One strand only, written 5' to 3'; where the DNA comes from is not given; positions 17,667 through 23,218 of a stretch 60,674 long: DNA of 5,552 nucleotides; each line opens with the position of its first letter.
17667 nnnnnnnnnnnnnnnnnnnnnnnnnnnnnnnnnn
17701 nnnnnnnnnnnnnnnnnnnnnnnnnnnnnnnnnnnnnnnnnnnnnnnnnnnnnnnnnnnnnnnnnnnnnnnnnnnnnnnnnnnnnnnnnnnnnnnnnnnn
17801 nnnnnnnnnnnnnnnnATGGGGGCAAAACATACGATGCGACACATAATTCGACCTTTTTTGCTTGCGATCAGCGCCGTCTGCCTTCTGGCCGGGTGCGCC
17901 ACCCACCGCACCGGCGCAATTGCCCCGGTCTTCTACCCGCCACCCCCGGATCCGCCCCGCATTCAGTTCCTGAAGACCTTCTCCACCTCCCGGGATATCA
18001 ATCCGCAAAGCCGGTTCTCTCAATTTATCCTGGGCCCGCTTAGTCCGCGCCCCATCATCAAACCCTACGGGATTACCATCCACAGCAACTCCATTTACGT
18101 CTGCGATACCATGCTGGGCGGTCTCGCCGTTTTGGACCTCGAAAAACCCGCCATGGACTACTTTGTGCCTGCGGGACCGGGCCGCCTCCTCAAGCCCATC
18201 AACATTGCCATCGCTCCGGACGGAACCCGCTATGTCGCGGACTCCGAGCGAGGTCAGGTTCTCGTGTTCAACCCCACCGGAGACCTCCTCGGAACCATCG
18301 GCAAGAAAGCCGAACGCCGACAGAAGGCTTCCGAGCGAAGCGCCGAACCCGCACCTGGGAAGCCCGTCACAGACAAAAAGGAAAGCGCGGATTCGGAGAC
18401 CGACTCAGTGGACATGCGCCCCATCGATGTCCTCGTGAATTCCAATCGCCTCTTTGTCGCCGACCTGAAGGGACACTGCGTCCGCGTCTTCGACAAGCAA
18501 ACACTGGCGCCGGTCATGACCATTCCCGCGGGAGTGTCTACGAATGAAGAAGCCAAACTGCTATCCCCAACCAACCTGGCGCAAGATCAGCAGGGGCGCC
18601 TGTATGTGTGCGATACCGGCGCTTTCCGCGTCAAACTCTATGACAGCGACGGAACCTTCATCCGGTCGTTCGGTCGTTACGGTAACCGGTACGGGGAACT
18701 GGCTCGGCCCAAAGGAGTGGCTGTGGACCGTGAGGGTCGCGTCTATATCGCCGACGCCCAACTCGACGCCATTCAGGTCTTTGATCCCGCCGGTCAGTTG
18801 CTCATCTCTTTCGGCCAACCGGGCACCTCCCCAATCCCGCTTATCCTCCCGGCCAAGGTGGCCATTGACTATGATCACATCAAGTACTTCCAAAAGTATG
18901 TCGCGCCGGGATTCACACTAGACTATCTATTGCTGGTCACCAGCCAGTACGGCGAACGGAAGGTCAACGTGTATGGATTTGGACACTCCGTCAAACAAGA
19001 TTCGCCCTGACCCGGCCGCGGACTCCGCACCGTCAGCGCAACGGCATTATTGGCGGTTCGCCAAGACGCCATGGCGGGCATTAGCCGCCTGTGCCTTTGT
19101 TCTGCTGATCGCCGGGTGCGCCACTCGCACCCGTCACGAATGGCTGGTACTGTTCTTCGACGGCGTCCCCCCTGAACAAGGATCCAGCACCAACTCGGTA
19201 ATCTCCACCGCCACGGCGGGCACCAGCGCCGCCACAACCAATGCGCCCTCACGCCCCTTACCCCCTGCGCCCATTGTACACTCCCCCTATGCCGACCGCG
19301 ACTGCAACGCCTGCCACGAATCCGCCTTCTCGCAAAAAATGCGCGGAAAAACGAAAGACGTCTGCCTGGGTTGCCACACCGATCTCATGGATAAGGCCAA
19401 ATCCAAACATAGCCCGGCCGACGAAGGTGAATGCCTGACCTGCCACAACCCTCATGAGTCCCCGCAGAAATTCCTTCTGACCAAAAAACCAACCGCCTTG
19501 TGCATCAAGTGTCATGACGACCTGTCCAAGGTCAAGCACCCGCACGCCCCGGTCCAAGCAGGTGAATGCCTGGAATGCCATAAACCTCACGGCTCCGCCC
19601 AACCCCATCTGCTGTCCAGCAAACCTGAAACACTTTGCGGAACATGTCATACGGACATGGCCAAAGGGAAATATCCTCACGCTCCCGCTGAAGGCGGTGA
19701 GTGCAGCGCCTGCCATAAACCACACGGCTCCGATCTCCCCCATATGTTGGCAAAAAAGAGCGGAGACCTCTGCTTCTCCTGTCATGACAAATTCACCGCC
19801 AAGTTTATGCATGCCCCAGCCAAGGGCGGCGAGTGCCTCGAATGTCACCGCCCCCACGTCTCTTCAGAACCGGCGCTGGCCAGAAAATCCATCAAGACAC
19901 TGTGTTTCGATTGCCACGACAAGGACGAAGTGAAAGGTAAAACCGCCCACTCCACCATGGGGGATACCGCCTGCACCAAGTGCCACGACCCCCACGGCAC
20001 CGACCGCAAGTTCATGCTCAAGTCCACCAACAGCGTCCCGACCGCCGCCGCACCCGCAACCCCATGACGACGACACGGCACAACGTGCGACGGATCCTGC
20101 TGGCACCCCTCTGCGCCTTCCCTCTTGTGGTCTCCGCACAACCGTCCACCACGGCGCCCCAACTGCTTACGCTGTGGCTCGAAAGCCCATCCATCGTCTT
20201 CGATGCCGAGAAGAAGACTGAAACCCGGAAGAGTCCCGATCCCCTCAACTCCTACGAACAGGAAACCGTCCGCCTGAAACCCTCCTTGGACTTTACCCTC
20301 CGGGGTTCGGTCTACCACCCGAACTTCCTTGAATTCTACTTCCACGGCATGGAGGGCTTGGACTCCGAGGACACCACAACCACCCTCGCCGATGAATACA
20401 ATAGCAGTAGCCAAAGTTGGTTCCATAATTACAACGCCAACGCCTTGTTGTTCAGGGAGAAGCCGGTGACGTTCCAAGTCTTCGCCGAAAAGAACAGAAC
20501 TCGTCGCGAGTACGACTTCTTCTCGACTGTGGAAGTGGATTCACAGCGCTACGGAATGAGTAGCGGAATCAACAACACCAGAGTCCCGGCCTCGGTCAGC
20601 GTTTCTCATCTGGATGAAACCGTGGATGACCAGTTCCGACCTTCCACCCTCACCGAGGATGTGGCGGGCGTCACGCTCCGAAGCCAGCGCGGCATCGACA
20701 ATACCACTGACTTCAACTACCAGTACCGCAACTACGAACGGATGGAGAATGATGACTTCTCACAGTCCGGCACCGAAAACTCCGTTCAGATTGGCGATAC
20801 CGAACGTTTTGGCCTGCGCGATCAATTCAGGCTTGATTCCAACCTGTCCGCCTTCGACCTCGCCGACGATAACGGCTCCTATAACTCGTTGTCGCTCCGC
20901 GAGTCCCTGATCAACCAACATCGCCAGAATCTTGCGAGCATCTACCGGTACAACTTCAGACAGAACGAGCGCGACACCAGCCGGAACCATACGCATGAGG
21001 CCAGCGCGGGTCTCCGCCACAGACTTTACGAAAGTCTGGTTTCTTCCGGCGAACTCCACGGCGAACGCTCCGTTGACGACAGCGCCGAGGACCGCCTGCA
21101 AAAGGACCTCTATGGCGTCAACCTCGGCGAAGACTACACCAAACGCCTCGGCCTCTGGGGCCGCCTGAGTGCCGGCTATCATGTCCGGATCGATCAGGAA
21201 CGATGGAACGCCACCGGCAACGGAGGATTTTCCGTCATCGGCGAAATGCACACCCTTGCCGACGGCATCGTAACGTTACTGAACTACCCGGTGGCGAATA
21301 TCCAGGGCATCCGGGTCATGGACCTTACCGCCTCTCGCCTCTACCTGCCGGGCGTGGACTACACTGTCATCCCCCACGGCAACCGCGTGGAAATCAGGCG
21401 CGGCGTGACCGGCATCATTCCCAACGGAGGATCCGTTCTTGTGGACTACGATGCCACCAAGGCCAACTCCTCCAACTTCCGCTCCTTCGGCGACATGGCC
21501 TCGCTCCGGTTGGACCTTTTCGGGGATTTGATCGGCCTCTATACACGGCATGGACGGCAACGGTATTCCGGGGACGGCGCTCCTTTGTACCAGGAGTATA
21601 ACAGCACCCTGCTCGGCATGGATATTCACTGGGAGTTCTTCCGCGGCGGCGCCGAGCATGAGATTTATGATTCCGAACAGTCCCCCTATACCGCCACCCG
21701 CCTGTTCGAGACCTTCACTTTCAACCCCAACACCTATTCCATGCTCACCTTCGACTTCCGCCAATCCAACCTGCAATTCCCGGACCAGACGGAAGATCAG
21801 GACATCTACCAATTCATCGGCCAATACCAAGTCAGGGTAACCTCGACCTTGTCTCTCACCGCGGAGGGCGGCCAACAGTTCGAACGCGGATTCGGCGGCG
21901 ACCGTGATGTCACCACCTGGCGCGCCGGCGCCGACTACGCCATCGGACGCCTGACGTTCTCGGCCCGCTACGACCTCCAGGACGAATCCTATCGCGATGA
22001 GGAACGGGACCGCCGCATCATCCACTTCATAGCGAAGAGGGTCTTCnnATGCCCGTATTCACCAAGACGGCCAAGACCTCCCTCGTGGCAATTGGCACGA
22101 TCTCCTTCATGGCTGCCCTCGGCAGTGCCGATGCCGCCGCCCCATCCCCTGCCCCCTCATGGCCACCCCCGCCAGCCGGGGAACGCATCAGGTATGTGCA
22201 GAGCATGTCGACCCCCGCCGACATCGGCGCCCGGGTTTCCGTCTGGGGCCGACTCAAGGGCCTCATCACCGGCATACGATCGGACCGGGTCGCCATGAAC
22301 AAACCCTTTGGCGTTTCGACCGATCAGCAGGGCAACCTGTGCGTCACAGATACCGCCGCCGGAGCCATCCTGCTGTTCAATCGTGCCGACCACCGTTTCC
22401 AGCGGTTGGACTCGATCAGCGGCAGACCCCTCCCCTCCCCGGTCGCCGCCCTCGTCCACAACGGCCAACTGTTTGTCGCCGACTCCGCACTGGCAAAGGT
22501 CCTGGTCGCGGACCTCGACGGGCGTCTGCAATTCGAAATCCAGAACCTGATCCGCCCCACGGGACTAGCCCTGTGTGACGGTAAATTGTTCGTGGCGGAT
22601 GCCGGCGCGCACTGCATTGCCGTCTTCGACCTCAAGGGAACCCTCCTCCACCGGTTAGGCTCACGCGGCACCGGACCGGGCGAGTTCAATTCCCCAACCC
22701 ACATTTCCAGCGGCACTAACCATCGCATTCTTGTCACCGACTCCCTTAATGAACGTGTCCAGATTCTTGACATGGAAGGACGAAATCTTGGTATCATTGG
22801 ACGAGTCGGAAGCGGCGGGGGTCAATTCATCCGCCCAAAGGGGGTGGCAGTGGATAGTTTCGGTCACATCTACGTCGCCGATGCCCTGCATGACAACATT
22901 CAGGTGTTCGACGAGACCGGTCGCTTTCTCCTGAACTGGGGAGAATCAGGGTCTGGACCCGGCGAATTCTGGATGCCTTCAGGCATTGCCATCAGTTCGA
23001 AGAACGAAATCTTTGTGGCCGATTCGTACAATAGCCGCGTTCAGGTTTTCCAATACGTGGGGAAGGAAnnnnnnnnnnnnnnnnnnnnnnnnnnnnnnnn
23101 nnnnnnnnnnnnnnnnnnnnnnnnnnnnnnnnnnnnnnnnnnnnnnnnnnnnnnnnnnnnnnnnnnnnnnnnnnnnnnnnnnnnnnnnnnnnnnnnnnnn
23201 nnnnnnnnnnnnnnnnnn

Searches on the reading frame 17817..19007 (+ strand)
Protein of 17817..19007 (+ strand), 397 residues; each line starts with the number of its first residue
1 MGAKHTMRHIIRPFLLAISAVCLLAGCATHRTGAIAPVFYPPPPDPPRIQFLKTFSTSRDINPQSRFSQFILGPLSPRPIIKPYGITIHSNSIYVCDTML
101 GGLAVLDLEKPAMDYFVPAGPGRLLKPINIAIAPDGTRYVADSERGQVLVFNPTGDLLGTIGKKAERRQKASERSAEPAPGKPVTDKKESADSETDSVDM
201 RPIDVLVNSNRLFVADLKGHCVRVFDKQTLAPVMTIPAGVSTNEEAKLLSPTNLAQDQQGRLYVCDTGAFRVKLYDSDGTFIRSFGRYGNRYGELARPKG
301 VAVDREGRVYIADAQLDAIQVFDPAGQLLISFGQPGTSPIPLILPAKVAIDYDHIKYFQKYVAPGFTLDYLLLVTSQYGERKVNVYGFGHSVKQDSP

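Call 6: search_protein_families(library=pfam, proteins=[window:17817-19007:+], max_evalue=0.01)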
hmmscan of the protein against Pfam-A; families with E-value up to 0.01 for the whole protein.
window:17817-19007:+ (397 aa): 6 families
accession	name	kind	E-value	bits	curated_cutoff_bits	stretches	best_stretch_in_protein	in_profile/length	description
PF01436.27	NHL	-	3.6e-20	71.4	20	1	295-313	1-19/28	NHL repeat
PF25021.1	TEN_NHL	-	9.3e-09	35.1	27.1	1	294-326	140-170/357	Teneurin NHL domain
PF08450.18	SGL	-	2.2e-08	34.4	26.3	1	259-336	145-224/246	SMP-30/Gluconolactonase/LRE-like region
PF17170.10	DUF5128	-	1.4e-06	28.2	22.9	1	242-326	37-121/321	6-bladed beta-propeller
PF06739.17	SBBP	-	2e-05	24.9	20.5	0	298-312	15-29/38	Beta-propeller repeat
PF20067.5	SSL_N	-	0.0041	17.4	18.9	0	300-314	25-39/46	Strictosidine synthase-like, N-terminal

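Call 19: search_protein_families(library=ncbifam, proteins=[window:17817-19007:+], max_evalue=0.001)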
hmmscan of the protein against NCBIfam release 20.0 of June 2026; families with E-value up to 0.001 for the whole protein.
window:17817-19007:+ (397 aa): 5 families
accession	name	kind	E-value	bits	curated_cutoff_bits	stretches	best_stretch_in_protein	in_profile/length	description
NF035926.1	scyF_NHL_VPEP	equivalog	1e-29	103.8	350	2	208-339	161-290/376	scytonemin biosynthesis PEP-CTERM protein ScyF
NF033206.1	ScyE_fam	subfamily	4e-09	36.5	80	1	127-315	142-321/333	ScyD/ScyE family protein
NF047780.1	LIC12708_fam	subfamily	2.4e-07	30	150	0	135-172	66-103/391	LIC_12708 family protein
TIGR03866.1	PQQ_ABC_repeats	subfamily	5.4e-05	22.4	287.3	0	296-341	41-87/310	PQQ-dependent catabolism-associated beta-propeller protein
TIGR02604.1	Piru_Ver_Nterm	subfamily_domain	0.00022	20.8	122.2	0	247-270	12-35/367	PVC-type heme-binding CxxCH protein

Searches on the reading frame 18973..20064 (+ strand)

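Call 6: search_protein_families(library=pfam, proteins=[window:18973-20064:+], max_evalue=0.01)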
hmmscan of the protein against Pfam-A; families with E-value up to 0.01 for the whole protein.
window:18973-20064:+ (364 aa): 5 families
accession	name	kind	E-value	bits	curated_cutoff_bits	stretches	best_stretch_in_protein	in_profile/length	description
PF09699.15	Paired_CXXCH_1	-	8.2e-68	224.3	20.6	6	146-184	1-39/41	Doubled CXXCH motif (Paired_CXXCH_1)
PF14537.11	Cytochrom_c3_2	-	1.7e-12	48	25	2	108-182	6-79/79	Cytochrome c3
PF14522.11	Cytochrome_C7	-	1.5e-11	44.4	24.8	1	236-293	8-67/67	Cytochrome c7 and related cytochrome c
PF22113.1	Mtrc-MtrF_II-IV_dom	-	3e-09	37.1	30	0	175-209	7-41/176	Outer membrane cytochrome MtrC/MtrF-like, domains II/IV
PF02085.21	Cytochrom_CIII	-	1.6e-07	32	22.9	1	97-181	19-101/101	Class III cytochrome C family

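Call 19: search_protein_families(library=ncbifam, proteins=[window:18973-20064:+], max_evalue=0.001)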
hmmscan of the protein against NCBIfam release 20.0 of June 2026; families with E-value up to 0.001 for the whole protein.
window:18973-20064:+ (364 aa): 6 families
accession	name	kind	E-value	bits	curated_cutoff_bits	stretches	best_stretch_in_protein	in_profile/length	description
TIGR01905.1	paired_CXXCH_1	subfamily_domain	2.8e-64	212.8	25.2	6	280-319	1-40/41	doubled CXXCH domain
TIGR03508.1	decahem_SO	subfamily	3.9e-37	128.1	192.2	3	110-236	99-229/258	DmsE family decaheme c-type cytochrome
NF041028.1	decahem_GSU2203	exception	1.6e-30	106.5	325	2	119-253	92-234/317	GSU2203 family decaheme c-type cytochrome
TIGR03153.1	cytochr_NrfH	equivalog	6.5e-09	36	134.2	0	306-356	26-77/138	cytochrome c nitrite reductase small subunit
NF045722.1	c3_cytochr_TmcA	equivalog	9.2e-06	25.5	114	0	129-199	58-123/125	acidic tetraheme cytochrome c3 TmcA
TIGR03507.1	decahem_SO1788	subfamily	4.8e-05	22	209.3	0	103-161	238-305/672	OmcA/MtrC family decaheme c-type cytochrome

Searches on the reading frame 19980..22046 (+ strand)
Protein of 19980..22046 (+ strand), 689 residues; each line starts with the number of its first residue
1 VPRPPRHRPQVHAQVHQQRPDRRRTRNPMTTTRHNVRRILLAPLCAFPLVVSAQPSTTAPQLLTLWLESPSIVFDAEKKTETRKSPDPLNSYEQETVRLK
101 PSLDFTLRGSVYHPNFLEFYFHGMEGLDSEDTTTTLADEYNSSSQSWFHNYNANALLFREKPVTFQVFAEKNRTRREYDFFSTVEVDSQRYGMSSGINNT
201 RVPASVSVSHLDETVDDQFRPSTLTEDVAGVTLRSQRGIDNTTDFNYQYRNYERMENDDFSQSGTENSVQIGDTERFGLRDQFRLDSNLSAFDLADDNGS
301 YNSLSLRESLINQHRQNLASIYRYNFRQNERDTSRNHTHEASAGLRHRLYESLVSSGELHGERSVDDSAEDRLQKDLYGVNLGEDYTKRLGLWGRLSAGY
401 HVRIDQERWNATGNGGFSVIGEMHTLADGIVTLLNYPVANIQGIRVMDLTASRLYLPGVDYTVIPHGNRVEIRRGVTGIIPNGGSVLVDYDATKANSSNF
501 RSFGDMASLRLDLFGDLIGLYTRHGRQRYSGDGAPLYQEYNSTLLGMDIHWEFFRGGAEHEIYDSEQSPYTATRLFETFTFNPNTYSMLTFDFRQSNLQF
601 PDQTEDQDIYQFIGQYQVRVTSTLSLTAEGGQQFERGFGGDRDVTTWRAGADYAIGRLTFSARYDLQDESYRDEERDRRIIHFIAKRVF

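Call 6: search_protein_families(library=pfam, proteins=[window:19980-22046:+], max_evalue=0.01)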
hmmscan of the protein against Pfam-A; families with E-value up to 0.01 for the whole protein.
window:19980-22046:+ (689 aa): 2 families
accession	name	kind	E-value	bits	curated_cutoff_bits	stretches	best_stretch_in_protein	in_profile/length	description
PF18078.7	Thioredoxin_11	-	0.0067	17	22.9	0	130-193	47-109/126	Thioredoxin-like SNTX domain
PF13609.12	Porin_4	-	0.0084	16.4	27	0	606-671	213-274/310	Gram-negative porin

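Call 19: search_protein_families(library=ncbifam, proteins=[window:19980-22046:+], max_evalue=0.001)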
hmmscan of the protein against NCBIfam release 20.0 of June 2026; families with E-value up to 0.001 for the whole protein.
window:19980-22046:+ (689 aa): 0 families

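Call 93: predict_structure(alignment_id=A5)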
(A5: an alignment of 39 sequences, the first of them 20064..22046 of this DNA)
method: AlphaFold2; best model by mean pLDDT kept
length: 661 residues; sequences in the alignment: 39
mean_pLDDT: 89.0   pTM: 0.78
mean pLDDT of the five models: 89.0, 88.5, 88.3, 88.0, 86.8
residues with pLDDT >= 90: 435; 70-90: 182; 50-70: 20; < 50: 24
segments of 3 or more residues with pLDDT < 50: 1-10, 15-28
pLDDT, mean of each block of 10 residues (from residue 1): 42 45 43 85 94 87 88 94 91 94 81 81 94 91 88 81 96 93 89 89 95 95 91 91 96 95 92 94 96 97 91 98 95 94 91 97 94 96 81 89 84 89 85 85 85 90 82 95 95 97 69 95 95 91 96 95 96 88 96 97 92 89 97 96 88 96 91
secondary structure, 60 per line:
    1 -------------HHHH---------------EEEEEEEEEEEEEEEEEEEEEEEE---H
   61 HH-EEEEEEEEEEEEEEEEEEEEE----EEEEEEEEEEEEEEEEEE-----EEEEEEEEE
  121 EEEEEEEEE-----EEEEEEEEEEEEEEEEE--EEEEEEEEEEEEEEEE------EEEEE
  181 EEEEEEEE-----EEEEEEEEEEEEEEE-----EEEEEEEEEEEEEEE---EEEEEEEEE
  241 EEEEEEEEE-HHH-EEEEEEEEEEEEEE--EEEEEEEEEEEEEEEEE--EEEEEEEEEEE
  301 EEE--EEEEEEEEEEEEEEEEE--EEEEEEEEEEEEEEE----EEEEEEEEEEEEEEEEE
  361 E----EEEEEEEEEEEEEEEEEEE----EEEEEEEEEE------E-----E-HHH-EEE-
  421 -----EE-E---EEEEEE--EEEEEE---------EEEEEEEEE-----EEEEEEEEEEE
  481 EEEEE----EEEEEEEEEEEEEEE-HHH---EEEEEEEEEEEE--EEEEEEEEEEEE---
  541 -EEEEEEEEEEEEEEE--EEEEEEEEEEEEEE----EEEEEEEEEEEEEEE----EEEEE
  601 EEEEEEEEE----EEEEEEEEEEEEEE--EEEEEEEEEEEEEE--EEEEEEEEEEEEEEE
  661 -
elements in order: H14-17 E33-56 E64-84 E89-106 E112-129 E135-151 E154-169 E176-188 E194-208 E214-228 E232-249 E255-268 E271-287 E290-303 E306-322 E325-339 E344-361 E366-384 E389-398 E417-419 E433-438 E441-446 E456-464 E470-485 E490-504 E512-523 E526-537 E542-556 E559-572 E577-591 E596-609 E614-627 E630-643 E646-660

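Call 96: fold_search(model_id=the predicted structure, library=pdb)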
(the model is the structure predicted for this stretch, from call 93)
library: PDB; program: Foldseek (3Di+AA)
matches with E <= 10: 791; with E <= 0.001: 258
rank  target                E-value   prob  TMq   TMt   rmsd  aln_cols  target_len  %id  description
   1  9fw9_D                1.0e-08  1.00  0.26  0.26  18.6       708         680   10  Cryo-EM structure of the type 1 pilus assembly platform as part of the FimA-bound chaperone-usher pilus complex (FimDH (released 2025-06-04)
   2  2hdf                  1.1e-08  1.00  0.32  0.35  11.2       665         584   10  Crystal structure of the Colicin I receptor Cir from E.coli (released 2007-05-08)
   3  9nn6_A                2.9e-08  1.00  0.31  0.32  12.9       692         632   10  E. coli Cir in Complex with the RBD of Microcin V (released 2025-09-24)
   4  6r2q_B                3.7e-08  1.00  0.43  0.44  14.4       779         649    7  Structure of the Mtr complex (released 2020-04-22)
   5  9fy9_D                5.1e-08  1.00  0.28  0.27  20.8       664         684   10  Cryo-EM structure of the type 1 chaperone-usher pilus FimD-tip complex (FimDHGFC) - Conformer 1 (released 2025-06-04)
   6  8agd_A                7.7e-08  1.00  0.35  0.24  16.7       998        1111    8  Full SDBC and SOD assembly (released 2023-04-12)
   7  3rfz_B                8.4e-08  1.00  0.30  0.26  20.2       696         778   10  Crystal structure of the FimD usher bound to its cognate FimC:FimH substrate (released 2011-06-01)
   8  2hdi_A                8.8e-08  1.00  0.31  0.33  12.2       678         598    8  Crystal structure of the Colicin I receptor Cir from E.coli in complex with receptor binding domain of Colicin Ia. (released 2007-05-08)
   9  3ohn_A                9.3e-08  1.00  0.26  0.33  16.0       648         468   11  Crystal structure of the FimD translocation domain (released 2011-06-01)
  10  9bog_D                1.0e-07  1.00  0.28  0.24  19.5       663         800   11  Structural basis for adhesin secretion by the outer-membrane usher in type 1 pili (released 2024-10-09)
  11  6bpn                  2.7e-07  1.00  0.28  0.28  21.2       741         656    9  The crystal structure of the Ferric-Catecholate import receptor Fiu from E. coli K12: Open form (C2221) (released 2018-11-28)
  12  9i98_A                3.7e-07  1.00  0.27  0.30  15.7       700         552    9  Cryo-EM structure of Shigella flexneri LptDE bound by a Bicyclic peptide molecule (Compound 13) (released 2025-10-15)
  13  5fp2_B                4.6e-07  1.00  0.32  0.38  11.2       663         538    8  Crystal structure of the siderophore receptor PirA from Pseudomonas aeruginosa (released 2015-12-09)
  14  8ae1_A                4.6e-07  1.00  0.30  0.23  17.2       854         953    8  Structure of trimeric SlpA outer membrane protein (released 2022-11-30)
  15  2vqi_A                5.8e-07  1.00  0.19  0.24  17.6       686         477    9  Structure of the P pilus usher (PapC) translocation pore (released 2008-05-27)
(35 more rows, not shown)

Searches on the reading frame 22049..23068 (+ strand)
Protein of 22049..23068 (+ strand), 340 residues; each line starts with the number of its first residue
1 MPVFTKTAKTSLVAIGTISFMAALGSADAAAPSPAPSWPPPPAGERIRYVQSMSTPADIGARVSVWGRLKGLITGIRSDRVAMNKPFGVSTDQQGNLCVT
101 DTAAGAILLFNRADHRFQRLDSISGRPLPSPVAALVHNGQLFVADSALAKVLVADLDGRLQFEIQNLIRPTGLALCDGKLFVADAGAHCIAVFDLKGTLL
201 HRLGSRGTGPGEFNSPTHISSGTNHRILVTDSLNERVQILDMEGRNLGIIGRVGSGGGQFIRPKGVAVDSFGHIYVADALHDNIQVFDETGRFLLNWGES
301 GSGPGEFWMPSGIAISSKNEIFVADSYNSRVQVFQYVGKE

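Call 6: search_protein_families(library=pfam, proteins=[window:22049-23068:+], max_evalue=0.01)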
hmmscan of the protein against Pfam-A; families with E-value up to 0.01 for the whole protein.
window:22049-23068:+ (340 aa): 6 families
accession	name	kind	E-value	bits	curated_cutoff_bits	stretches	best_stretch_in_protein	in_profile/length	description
PF01436.27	NHL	-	1.7e-32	110.2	20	3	307-334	1-28/28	NHL repeat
PF17170.10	DUF5128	-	3.3e-25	89.4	22.9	3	273-334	55-117/321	6-bladed beta-propeller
PF08450.18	SGL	-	9.8e-09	35.6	26.3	0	224-294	145-217/246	SMP-30/Gluconolactonase/LRE-like region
PF25021.1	TEN_NHL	-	8.2e-05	22.2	27.1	0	259-291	140-170/357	Teneurin NHL domain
PF01731.26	Arylesterase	-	0.002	18.7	21.3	0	259-287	52-81/86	Arylesterase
PF06739.17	SBBP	-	0.0065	16.8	20.5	0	261-277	13-29/38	Beta-propeller repeat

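Call 19: search_protein_families(library=ncbifam, proteins=[window:22049-23068:+], max_evalue=0.001)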
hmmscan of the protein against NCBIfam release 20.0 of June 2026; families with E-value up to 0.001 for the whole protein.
window:22049-23068:+ (340 aa): 4 families
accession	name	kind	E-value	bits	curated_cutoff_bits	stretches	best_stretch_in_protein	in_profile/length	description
NF035926.1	scyF_NHL_VPEP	equivalog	9.9e-54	182.9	350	2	170-299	154-285/376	scytonemin biosynthesis PEP-CTERM protein ScyF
NF047780.1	LIC12708_fam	subfamily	1.1e-09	37.7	150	1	134-336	62-210/391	LIC_12708 family protein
NF033206.1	ScyE_fam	subfamily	6e-08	32.6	80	0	261-324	253-318/333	ScyD/ScyE family protein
TIGR03866.1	PQQ_ABC_repeats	subfamily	8.7e-05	21.7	287.3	0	223-333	9-109/310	PQQ-dependent catabolism-associated beta-propeller protein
